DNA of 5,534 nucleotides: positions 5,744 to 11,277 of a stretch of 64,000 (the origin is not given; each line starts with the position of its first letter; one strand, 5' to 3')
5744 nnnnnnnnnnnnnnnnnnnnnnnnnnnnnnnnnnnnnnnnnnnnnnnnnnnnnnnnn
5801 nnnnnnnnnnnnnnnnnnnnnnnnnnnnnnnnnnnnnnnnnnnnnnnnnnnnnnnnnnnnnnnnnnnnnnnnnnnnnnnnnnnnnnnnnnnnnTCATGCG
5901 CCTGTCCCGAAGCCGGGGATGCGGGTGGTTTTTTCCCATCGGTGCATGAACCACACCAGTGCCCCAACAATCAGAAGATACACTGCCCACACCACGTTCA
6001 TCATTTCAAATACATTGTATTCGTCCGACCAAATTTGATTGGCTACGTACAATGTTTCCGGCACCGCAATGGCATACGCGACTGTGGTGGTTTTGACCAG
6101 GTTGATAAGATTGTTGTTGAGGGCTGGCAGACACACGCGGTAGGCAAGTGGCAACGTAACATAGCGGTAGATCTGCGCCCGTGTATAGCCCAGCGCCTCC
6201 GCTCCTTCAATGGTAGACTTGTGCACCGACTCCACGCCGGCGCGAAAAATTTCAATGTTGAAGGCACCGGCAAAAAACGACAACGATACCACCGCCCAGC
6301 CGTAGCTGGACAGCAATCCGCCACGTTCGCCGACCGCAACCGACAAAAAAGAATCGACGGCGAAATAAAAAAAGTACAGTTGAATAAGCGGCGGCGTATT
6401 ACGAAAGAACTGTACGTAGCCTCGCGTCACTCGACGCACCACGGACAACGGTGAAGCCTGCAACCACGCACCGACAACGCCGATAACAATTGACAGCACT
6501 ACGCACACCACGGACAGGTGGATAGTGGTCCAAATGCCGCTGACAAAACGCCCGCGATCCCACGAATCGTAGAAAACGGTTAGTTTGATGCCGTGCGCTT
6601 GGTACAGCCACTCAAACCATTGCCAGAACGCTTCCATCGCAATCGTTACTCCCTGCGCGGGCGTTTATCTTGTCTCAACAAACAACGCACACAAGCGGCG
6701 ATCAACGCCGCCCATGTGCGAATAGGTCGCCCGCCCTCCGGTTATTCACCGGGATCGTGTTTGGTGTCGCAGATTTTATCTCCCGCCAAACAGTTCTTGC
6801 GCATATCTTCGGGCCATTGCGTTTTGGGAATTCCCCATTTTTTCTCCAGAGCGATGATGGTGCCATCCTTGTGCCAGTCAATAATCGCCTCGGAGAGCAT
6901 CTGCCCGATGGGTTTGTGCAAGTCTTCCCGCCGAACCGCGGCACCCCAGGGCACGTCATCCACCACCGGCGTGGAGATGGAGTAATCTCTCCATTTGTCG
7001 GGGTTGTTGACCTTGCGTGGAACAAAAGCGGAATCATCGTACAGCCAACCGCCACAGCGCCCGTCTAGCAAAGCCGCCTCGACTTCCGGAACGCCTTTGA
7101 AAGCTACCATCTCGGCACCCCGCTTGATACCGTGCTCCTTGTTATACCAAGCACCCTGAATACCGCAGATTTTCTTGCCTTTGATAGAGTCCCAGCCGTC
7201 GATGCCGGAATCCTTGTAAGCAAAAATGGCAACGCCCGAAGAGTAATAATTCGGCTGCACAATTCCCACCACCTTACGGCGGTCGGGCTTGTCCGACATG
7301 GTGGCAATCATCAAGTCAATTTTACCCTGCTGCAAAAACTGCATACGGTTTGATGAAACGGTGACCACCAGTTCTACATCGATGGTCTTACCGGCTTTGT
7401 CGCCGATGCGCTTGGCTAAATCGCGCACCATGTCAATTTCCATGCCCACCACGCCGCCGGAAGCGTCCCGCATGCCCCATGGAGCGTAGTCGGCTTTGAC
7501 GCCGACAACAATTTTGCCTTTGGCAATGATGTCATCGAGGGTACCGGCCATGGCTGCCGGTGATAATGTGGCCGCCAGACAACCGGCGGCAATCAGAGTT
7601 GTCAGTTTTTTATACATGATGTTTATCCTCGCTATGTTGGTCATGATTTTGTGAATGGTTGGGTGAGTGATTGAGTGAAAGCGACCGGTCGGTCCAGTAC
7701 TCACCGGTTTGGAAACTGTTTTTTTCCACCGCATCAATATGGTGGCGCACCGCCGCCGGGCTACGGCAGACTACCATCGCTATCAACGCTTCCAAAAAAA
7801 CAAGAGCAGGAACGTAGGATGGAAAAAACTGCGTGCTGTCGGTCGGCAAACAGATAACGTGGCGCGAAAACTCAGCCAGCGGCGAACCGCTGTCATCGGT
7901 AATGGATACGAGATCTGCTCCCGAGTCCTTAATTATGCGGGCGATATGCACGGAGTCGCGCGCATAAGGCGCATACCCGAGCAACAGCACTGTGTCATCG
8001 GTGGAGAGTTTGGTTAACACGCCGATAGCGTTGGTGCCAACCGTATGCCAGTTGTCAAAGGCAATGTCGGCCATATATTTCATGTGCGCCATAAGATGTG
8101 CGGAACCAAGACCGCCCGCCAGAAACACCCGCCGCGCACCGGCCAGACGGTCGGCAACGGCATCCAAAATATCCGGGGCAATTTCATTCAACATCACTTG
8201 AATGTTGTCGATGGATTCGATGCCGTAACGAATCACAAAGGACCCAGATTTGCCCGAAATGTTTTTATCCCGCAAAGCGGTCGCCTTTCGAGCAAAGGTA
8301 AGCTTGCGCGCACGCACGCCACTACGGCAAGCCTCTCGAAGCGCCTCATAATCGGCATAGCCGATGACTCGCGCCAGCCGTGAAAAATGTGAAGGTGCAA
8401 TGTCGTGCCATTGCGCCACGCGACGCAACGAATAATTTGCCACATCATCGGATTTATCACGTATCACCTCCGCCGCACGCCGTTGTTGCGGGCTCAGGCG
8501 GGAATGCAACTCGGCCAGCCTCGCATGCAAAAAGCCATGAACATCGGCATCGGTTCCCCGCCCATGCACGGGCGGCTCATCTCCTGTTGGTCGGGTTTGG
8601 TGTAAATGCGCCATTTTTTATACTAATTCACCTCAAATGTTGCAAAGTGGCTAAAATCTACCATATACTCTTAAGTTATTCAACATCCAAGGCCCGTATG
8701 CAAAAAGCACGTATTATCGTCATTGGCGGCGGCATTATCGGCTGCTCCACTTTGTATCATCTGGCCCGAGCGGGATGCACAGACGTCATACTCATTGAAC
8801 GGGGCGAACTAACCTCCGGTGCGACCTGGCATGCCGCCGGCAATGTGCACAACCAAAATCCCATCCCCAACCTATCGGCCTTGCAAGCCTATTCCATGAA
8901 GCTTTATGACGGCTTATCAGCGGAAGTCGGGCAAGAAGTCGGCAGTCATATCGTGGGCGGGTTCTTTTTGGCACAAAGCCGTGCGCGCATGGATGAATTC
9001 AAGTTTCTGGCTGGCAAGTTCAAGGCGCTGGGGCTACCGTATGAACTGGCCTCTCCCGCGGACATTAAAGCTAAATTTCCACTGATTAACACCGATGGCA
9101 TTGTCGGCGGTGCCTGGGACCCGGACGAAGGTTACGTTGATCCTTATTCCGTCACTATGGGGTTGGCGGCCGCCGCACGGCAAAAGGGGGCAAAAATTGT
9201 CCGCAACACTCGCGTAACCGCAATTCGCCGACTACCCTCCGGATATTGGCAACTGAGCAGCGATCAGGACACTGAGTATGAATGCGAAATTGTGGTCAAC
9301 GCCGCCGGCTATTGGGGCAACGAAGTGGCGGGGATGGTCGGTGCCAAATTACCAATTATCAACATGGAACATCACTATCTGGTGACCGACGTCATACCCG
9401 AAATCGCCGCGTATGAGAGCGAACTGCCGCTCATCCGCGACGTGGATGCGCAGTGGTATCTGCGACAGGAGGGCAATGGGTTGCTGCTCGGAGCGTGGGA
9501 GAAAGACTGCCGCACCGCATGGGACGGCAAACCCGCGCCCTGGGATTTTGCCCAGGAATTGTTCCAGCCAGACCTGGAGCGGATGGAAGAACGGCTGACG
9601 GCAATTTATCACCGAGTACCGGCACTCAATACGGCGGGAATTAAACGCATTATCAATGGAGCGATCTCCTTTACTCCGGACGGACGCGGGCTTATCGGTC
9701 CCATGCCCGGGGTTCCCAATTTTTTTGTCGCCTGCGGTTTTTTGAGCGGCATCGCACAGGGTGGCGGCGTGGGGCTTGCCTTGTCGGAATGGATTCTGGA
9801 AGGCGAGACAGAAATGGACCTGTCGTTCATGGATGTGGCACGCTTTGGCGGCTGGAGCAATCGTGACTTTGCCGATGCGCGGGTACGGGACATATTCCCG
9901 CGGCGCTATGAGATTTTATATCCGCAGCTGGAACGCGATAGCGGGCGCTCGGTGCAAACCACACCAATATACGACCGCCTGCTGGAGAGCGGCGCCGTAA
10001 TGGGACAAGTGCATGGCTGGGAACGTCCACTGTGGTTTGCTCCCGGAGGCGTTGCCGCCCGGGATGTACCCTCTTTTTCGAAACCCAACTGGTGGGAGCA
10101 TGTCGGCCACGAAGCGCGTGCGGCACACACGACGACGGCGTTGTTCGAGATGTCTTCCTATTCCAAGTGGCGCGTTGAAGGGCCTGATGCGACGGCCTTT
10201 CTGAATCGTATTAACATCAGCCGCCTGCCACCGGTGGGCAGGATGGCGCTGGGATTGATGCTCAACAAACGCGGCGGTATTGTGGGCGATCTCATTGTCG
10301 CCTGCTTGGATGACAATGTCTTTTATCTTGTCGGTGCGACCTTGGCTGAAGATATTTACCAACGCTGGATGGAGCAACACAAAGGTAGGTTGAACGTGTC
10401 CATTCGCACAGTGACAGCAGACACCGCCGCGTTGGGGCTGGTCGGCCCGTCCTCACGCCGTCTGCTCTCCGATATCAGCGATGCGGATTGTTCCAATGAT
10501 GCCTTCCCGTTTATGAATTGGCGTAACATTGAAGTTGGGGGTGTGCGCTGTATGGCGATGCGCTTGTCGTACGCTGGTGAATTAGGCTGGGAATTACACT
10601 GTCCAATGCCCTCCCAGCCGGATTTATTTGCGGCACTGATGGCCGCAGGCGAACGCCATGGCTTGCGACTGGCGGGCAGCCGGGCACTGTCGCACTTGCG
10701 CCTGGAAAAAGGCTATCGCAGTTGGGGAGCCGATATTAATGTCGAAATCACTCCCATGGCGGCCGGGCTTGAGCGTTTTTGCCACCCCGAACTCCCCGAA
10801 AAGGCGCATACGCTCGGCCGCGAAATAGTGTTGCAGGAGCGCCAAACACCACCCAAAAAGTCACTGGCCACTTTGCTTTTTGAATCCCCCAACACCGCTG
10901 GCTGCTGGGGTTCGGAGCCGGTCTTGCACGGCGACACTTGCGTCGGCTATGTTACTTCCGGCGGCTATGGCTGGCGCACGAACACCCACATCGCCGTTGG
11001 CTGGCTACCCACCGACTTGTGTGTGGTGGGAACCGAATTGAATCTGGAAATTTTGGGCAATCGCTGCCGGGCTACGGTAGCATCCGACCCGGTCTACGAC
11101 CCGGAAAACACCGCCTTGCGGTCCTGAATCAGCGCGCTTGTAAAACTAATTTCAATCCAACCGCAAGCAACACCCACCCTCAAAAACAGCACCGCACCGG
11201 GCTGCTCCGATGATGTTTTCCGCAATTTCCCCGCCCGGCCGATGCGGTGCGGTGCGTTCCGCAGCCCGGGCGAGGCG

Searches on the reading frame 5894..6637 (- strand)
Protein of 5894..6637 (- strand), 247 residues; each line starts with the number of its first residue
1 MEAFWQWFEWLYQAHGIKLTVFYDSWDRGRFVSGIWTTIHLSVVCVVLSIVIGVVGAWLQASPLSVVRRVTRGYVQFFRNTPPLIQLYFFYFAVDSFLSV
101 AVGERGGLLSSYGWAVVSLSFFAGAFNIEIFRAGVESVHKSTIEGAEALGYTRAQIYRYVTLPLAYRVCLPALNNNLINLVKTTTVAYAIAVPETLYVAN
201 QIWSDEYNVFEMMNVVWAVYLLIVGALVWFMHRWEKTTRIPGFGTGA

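Call 45: search_protein_families(library=pfam, proteins=[window:5894-6637:-], max_evalue=0.00001)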
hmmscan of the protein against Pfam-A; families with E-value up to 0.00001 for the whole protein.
window:5894-6637:- (247 aa): 1 family
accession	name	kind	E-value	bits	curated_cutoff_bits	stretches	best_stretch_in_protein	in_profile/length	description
PF00528.27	BPD_transp_1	-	1.1e-18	68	26.4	1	52-227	4-170/184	Binding-protein-dependent transport system inner membrane component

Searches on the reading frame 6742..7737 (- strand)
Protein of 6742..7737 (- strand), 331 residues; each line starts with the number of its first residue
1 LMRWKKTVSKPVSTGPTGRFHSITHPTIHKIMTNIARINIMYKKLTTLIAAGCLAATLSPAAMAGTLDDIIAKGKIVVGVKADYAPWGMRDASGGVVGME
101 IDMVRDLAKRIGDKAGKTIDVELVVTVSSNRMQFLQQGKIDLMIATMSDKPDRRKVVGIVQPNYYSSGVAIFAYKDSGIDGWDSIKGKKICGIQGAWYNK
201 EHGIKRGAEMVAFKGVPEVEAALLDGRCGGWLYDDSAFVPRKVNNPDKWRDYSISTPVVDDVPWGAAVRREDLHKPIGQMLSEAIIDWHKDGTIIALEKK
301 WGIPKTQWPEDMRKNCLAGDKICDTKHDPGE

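Call 45: search_protein_families(library=pfam, proteins=[window:6742-7737:-], max_evalue=0.00001)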
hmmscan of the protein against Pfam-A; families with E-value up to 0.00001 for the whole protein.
window:6742-7737:- (331 aa): 1 family
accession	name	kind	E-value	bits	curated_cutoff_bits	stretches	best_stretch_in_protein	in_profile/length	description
PF00497.25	SBP_bac_3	-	1.3e-24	86.9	26.4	1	76-302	1-130/132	Bacterial extracellular solute-binding proteins, family 3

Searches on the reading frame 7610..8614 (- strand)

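Call 45: search_protein_families(library=pfam, proteins=[window:7610-8614:-], max_evalue=0.00001)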
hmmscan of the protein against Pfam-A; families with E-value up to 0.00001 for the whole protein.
window:7610-8614:- (334 aa): 1 family
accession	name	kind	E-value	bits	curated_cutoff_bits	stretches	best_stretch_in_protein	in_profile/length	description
PF01380.27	SIS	-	8.8e-14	51.9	25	1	158-280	3-131/131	SIS domain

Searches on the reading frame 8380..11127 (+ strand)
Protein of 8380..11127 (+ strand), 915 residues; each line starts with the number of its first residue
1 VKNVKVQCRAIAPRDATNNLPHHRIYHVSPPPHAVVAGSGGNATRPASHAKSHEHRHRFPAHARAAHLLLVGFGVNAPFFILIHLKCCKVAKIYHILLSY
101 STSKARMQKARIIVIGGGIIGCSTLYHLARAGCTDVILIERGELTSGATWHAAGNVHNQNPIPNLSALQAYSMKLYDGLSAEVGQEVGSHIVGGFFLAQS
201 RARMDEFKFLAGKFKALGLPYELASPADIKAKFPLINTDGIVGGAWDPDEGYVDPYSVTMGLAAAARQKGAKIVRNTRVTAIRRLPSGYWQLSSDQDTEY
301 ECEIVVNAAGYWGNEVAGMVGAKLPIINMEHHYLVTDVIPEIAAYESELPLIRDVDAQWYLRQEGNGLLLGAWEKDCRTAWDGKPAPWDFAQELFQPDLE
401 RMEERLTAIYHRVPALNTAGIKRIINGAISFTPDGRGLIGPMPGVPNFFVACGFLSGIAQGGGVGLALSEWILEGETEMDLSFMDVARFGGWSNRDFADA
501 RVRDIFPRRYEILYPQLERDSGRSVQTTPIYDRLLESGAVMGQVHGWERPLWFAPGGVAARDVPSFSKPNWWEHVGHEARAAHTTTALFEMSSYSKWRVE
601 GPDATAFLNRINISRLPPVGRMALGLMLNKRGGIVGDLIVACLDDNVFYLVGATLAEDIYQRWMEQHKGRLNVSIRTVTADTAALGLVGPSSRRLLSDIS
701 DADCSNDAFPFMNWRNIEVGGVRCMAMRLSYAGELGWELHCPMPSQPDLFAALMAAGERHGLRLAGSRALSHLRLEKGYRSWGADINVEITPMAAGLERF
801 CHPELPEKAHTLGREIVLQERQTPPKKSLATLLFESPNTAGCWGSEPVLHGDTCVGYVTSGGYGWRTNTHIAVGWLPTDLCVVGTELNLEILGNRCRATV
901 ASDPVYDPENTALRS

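Call 45: search_protein_families(library=pfam, proteins=[window:8380-11127:+], max_evalue=0.00001)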
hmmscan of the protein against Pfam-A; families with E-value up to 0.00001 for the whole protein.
window:8380-11127:+ (915 aa): 5 families
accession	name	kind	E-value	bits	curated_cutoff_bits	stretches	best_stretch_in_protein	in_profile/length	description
PF01571.26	GCV_T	-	1.3e-71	241.3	25.6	1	531-799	2-254/255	Aminomethyltransferase folate-binding domain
PF01266.30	DAO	-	4.1e-68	230.9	27.9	1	111-471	1-353/353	FAD dependent oxidoreductase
PF08669.17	GCV_T_C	-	5.7e-17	61.8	25.9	1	828-907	2-80/80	Glycine cleavage T-protein C-terminal barrel domain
PF16350.10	FAO_M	-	2.2e-12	47.4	27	1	474-527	1-55/56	FAD dependent oxidoreductase central domain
PF07992.20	Pyr_redox_2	-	2e-06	27.9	26.1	0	104-143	137-175/291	Pyridine nucleotide-disulphide oxidoreductase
